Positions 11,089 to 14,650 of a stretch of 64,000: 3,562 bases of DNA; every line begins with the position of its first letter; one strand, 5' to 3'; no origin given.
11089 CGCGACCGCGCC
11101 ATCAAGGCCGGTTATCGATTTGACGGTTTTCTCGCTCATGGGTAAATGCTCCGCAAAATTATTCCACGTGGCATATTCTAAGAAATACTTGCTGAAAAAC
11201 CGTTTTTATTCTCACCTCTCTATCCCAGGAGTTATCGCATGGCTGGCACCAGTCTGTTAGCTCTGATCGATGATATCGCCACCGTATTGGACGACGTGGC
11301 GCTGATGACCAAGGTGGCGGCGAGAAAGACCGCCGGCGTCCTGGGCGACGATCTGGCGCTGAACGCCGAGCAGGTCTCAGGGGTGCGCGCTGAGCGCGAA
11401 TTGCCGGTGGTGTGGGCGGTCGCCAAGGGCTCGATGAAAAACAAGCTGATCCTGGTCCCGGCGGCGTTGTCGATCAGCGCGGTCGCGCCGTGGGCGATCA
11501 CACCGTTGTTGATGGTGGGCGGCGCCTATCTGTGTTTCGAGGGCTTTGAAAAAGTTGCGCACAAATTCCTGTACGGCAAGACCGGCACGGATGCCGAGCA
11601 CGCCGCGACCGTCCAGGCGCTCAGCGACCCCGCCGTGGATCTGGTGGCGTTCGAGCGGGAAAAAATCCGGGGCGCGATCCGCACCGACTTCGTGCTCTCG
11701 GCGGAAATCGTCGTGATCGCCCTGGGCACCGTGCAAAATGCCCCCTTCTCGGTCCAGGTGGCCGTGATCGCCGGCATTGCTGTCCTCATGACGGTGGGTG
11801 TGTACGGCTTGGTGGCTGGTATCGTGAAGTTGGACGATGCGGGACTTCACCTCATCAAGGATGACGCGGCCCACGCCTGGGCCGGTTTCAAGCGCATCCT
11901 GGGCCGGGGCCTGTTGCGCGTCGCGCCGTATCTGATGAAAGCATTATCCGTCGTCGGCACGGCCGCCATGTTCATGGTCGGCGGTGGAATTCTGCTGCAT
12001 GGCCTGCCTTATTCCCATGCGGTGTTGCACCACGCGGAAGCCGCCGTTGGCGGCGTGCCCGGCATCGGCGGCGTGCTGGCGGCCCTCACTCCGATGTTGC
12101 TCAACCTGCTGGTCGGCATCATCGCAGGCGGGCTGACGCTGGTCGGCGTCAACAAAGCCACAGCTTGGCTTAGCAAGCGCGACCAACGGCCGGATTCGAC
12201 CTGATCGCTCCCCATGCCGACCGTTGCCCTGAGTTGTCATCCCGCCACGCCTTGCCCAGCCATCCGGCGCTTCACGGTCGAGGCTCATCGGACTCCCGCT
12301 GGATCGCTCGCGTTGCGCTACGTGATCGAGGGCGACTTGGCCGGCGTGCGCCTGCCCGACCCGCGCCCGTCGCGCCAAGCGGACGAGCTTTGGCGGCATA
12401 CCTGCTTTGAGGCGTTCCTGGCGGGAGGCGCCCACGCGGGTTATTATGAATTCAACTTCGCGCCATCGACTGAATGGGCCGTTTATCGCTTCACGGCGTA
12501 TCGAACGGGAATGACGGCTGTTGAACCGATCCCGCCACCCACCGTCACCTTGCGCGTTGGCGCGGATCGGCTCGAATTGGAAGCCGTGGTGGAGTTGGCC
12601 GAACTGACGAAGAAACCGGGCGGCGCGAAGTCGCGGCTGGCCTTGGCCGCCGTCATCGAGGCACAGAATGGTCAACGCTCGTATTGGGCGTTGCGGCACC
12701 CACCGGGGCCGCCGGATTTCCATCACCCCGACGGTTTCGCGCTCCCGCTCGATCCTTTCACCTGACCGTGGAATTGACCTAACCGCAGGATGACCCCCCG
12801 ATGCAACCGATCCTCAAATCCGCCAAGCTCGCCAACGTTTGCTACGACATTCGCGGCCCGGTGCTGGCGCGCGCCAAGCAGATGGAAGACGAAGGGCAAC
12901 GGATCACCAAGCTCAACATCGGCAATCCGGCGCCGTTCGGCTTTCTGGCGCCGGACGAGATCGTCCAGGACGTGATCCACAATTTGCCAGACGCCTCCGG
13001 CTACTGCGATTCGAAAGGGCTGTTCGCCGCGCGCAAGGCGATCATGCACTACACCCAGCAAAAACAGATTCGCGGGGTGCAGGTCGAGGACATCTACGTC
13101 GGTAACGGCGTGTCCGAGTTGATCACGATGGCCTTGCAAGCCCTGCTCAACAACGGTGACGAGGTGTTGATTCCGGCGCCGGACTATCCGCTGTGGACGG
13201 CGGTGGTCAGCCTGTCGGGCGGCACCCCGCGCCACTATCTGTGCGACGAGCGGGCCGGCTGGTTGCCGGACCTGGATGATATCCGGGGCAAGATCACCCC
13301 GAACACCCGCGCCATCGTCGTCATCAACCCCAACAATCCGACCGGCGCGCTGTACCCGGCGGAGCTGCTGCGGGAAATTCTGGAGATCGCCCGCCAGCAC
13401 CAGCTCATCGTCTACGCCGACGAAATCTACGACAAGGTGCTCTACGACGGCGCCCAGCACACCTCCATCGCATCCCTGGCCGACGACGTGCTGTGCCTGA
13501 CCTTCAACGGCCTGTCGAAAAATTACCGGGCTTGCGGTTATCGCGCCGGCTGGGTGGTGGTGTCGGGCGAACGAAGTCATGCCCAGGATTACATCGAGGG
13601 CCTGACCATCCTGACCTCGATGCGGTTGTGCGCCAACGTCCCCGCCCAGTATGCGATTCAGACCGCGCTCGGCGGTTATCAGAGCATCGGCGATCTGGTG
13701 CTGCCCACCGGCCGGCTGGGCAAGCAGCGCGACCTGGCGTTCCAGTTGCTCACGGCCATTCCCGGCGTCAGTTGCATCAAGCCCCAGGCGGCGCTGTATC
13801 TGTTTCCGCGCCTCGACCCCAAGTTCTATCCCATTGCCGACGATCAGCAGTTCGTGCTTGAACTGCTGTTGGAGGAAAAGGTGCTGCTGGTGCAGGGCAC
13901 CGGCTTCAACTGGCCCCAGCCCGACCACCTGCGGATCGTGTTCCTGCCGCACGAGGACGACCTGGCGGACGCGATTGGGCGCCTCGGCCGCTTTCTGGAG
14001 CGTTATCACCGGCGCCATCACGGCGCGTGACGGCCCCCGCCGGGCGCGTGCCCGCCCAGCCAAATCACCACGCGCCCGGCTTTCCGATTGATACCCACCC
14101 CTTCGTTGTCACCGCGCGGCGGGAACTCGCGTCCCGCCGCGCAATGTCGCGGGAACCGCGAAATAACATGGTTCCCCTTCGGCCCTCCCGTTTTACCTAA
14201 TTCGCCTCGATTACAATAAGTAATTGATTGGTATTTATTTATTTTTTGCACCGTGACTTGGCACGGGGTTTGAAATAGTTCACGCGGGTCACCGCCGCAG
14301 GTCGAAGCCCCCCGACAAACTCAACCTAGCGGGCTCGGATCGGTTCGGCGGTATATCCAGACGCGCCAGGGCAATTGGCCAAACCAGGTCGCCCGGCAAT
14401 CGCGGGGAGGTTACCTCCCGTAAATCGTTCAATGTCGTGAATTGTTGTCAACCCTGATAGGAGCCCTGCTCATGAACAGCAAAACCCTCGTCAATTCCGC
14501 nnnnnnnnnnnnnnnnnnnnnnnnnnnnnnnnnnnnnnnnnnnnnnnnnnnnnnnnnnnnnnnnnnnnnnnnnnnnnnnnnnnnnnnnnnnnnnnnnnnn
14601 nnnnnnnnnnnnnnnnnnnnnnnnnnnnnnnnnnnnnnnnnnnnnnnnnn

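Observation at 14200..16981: Complete bufferin-type (DUF2282 / MNIO / DUF2063 / DoxX) copper-metallophore RiPP operon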

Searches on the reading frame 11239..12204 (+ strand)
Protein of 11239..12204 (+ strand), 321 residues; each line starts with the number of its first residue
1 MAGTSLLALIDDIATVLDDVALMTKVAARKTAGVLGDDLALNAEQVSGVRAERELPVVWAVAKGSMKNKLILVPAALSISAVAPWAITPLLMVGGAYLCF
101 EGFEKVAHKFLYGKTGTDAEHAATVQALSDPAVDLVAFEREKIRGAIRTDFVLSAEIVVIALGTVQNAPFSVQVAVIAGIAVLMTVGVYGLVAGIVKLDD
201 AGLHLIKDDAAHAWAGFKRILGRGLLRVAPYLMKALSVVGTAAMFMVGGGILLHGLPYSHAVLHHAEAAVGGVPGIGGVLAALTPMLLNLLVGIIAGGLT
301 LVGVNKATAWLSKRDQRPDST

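Call 3: search_protein_families(library=pfam, proteins=[window:11239-12204:+], max_evalue=0.01)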
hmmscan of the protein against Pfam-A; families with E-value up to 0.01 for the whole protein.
window:11239-12204:+ (321 aa): 1 family
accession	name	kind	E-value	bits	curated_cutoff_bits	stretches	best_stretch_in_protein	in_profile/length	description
PF05661.17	DUF808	-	1.7e-113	379.2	28.4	1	4-301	1-300/302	Protein of unknown function (DUF808)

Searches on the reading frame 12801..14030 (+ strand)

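Call 3: search_protein_families(library=pfam, proteins=[window:12801-14030:+], max_evalue=0.01)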
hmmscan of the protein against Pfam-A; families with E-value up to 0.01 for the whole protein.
window:12801-14030:+ (409 aa): 4 families
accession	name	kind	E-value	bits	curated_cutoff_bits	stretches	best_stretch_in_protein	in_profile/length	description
PF00155.27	Aminotran_1_2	-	2.8e-53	181.8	19.7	1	36-392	4-358/361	Aminotransferase class I and II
PF01041.23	DegT_DnrJ_EryC1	-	1.2e-05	25.1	19.8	1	100-207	45-145/360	DegT/DnrJ/EryC1/StrS aminotransferase family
PF00266.25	Aminotran_5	-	0.0015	18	21.5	1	96-207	62-175/371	Aminotransferase class-V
PF01212.27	Beta_elim_lyase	-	0.0082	15.9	27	0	157-207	110-168/288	Beta-eliminating lyase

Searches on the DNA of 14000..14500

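Call 51: search_rna_families(source=window, start=14000, end=14500, threshold=evalue, max_evalue=1)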
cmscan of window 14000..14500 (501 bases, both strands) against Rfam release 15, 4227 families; matches with E-value up to 1: 1.
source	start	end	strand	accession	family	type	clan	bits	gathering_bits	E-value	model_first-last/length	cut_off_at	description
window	14000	14047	-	RF02801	PyrR201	Gene; snRNA; snoRNA; HACA-box;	-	19.7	49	0.71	1-49/68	3'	Pyrobaculum sRNA 201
